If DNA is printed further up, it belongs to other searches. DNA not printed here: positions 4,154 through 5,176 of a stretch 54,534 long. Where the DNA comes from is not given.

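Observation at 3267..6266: Five-gene cassette of low-complexity and surface-type proteins, including a BclA-CTD-like jelly-roll and a Cys-rich protein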

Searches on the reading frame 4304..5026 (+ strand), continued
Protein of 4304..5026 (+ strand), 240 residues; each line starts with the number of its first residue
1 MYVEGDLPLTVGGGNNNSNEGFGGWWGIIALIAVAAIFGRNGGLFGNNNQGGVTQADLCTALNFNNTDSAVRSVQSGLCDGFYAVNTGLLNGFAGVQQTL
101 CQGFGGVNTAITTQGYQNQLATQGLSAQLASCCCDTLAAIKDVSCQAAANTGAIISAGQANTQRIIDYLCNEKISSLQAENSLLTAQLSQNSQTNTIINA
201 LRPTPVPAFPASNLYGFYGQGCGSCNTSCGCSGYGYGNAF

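Call 101: search_dna_similar(query=L007:4743-5393:+, collection=phages, mode=protein, max_rows=40, max_evalue=0.00001, rows=spread)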
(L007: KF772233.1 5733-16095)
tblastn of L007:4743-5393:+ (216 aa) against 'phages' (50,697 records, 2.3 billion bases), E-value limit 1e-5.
Records with a match: 130; places in all: 131; records where one place covers at least 80% of the query: 5.
Best place of each record, by identity: >=99% 4; <60% 126.
By first word of the organism name: Escherichia 56; Salmonella 25; Yersinia 17; Enterobacteria 6; Edwardsiella 4; Shigella 4; Campylobacter 4; Enterobacter 3; Klebsiella 3; Sashavirus 2; and 5 more.
By host as written in the record: Escherichia coli K-12 MG1655 21; Escherichia coli 16; Yersinia enterocolitica 15; - 13; Salmonella enterica 8; Escherichia coli K-12 7; Edwardsiella ictaluri 4; Salmonella enterica subsp. enterica serovar Kentucky 4; and 29 more.
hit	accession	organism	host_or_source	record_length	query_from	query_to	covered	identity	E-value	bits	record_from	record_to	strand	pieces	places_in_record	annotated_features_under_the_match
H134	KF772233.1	Edwardsiella phage eiAU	Edwardsiella ictaluri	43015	1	216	100%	100.0%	9e-102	327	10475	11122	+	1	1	hypothetical protein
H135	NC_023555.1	Edwardsiella phage eiAU-183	Edwardsiella ictaluri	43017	1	216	100%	100.0%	9e-102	327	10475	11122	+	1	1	hypothetical protein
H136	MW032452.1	Enterobacter phage N5822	Enterobacter cloacae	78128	59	207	69%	40.6%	1e-15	80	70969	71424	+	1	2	hypothetical protein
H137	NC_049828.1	Escherichia phage haarsle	Escherichia coli K-12 MG1655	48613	59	214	72%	36.2%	6e-14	76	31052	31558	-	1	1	hypothetical protein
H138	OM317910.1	Klebsiella phage P-K7R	-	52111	58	214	73%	35.5%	4e-10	64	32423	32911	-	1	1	hypothetical protein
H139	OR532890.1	Klebsiella phage RCIP0096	Klebsiella pneumoniae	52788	58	207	69%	36.4%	9e-11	66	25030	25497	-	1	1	hypothetical protein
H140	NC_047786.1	Salmonella phage vB_SenS_Sasha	Salmonella enterica subsp. enterica ...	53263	63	203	65%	37.9%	1e-10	66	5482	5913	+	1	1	hypothetical protein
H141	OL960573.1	Escherichia phage vB_EcoS_SA126VB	Escherichia coli O108:H2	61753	63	200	64%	38.1%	1e-10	66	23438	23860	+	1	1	hypothetical protein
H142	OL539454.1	Escherichia phage vB_EcoS_OddieOddie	Escherichia coli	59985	63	200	64%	38.1%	3e-10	65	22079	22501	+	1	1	hypothetical protein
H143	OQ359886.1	Salmonella phage vB_SenS_UTK0007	Salmonella enterica subsp. enterica ...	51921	59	182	57%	41.4%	3e-13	73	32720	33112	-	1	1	hypothetical protein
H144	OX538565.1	Escherichia phage morffagbaw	-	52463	59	182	57%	41.4%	6e-13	72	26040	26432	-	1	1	hypothetical protein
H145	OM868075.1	Hafnia phage yong3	Hafnia paralvei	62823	63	205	66%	35.8%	3e-10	65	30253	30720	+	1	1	hypothetical protein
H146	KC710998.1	Shigella phage pSf-1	Shigella flexneri ATCC 12022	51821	59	182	57%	41.2%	4e-14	76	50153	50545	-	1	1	hypothetical protein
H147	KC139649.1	Salmonella phage SP069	Salmonella enterica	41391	63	203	65%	35.9%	1e-8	60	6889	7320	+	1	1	hypothetical protein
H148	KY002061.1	Salmonella phage vB_SenS_Sergei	Salmonella enterica subsp. enterica ...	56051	63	203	65%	35.9%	1e-8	60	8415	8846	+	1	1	hypothetical protein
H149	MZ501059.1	Escherichia phage DanielBernoulli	Escherichia coli K-12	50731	59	182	57%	40.6%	4e-12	70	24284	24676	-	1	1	putative sugar-binding protein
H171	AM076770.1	Yersinia phage PY100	Yersinia sp.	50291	60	167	50%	42.2%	9e-11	66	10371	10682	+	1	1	hypothetical protein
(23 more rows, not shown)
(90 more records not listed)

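Call 102: get_annotated_region(hit=H149, flank=5000)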
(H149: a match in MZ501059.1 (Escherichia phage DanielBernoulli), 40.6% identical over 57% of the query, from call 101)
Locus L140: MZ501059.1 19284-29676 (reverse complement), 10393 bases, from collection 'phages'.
description: Escherichia phage DanielBernoulli, complete genome.
organism: Escherichia phage DanielBernoulli (NCBI taxid 2851972)
taxonomy: Viruses; Duplodnaviria; Heunggongvirae; Uroviricota; Caudoviricetes; Drexlerviridae; Tempevirinae; Tlsvirus
host: Escherichia coli K-12; source: sewage plant inflow; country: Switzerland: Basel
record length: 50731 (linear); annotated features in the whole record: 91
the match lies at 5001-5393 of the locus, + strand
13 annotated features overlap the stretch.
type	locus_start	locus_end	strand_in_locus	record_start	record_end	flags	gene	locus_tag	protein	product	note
CDS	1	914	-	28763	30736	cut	-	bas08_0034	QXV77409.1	DNA helicase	-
CDS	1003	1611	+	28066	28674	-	-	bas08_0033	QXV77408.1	putative transcriptional regulator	-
CDS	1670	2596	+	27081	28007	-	-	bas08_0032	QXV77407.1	DNA primase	-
CDS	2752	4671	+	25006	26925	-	-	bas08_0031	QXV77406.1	lateral tail fiber protein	-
CDS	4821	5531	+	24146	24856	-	-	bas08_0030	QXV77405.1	putative sugar-binding protein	-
CDS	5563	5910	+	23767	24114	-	-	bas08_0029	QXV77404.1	hypothetical protein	-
CDS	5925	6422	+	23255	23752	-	-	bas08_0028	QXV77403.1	hypothetical protein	-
CDS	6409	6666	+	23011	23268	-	-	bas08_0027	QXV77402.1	hypothetical protein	-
CDS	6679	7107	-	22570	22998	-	-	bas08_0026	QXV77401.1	single-stranded DNA binding protein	-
CDS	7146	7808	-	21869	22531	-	-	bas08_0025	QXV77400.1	putative recombination protein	-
CDS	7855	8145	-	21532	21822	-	-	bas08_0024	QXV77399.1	hypothetical protein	-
CDS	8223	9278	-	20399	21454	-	-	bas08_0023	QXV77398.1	putative exodeoxyribonuclease VIII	-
CDS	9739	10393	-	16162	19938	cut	-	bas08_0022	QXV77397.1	J-like tail tip protein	-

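Call 103: get_annotated_region(hit=H171, flank=4000)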
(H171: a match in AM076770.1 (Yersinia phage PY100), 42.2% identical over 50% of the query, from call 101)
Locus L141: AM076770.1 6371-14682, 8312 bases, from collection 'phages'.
description: Bacteriophage PY100.
organism: Yersinia phage PY100 (NCBI taxid 342373)
taxonomy: Viruses; Duplodnaviria; Heunggongvirae; Uroviricota; Caudoviricetes
host: Yersinia sp.; source: -; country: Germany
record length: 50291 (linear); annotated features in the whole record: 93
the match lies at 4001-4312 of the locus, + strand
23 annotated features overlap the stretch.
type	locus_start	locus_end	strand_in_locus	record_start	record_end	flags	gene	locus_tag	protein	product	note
CDS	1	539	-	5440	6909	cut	terL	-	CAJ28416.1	terminase large subunit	-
CDS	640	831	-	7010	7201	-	-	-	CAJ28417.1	hypothetical protein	ORF19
CDS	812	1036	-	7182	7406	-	-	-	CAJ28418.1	hypothetical protein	ORF20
CDS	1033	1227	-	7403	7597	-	-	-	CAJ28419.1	hypothetical protein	ORF21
CDS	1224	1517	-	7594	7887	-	-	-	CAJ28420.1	hypothetical protein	ORF22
CDS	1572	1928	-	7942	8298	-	-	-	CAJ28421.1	hypothetical protein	ORF23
CDS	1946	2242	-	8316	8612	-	-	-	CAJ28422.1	hypothetical protein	ORF24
CDS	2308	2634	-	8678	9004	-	-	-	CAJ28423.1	hypothetical protein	ORF25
CDS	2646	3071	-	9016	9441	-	-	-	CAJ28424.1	hypothetical protein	ORF26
CDS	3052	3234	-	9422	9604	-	-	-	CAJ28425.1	hypothetical protein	ORF27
CDS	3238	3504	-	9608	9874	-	-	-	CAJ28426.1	hypothetical protein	ORF28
CDS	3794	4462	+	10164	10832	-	-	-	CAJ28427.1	hypothetical protein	ORF29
CDS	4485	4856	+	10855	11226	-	-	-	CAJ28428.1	hypothetical protein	ORF30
CDS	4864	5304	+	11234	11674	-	-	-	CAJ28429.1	hypothetical protein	ORF31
CDS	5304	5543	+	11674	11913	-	-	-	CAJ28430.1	hypothetical protein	ORF32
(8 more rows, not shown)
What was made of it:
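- In PY100 it is a separate operon of opposite orientation (call 103).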

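Call 105: search_protein_families(library=phrogs, proteins=[L140:4821-5531:+, L140:5563-5910:+, L140:5925-6422:+, L140:6409-6666:+, L007:4743-5393:+, L007:5445-5810:+, L007:5832-6353:+, L007:6340-6597:+, L125:6819-7256:+, L008:5445-5822:+], max_evalue=0.001)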
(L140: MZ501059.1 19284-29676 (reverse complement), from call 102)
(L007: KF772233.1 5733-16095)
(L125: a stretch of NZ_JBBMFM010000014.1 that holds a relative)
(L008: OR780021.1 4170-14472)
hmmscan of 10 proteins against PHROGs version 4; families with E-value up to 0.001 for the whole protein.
L140:4821-5531:+ (236 aa): 1 family
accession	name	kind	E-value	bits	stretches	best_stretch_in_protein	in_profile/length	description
phrog_9288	-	unknown function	1.5e-123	411.9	1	1-235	1-234/234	-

L140:5563-5910:+ (115 aa): 1 family
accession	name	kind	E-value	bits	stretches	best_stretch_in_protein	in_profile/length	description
phrog_9157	-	unknown function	2.6e-56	190.1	1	5-115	1-121/121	-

L140:5925-6422:+ (165 aa): 1 family
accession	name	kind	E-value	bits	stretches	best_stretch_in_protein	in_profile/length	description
phrog_8329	-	unknown function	5e-89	297.5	1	1-164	1-163/166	-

L140:6409-6666:+ (85 aa): 1 family
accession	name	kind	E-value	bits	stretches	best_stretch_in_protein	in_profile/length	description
phrog_7239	-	unknown function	8e-46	155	1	1-85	1-85/85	-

L007:4743-5393:+ (216 aa): 1 family
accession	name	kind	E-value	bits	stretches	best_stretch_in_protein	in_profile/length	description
phrog_9288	-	unknown function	4.2e-85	286.2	1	1-216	1-230/234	-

L007:5445-5810:+ (121 aa): 2 families
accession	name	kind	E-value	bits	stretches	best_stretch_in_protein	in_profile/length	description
phrog_9157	-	unknown function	8.5e-46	156.2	1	1-121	4-121/121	-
phrog_2831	-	unknown function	0.00099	19.6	1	62-120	38-96/295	-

L007:5832-6353:+ (173 aa): 1 family
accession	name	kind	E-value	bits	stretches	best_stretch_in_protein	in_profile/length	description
phrog_8329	-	unknown function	1.1e-80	270.4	1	4-170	3-165/166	-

L007:6340-6597:+ (85 aa): 1 family
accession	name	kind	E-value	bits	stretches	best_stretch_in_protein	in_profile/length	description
phrog_7239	-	unknown function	2.3e-40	137.5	1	1-85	1-85/85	-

L125:6819-7256:+ (145 aa): 0 families

L008:5445-5822:+ (125 aa): 0 families
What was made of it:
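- Closest known: The uncharacterised four-gene set phrog_9288-9157-8329-7239 of enterobacterial siphophages. Different: These genes are also of unknown function (call 105).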
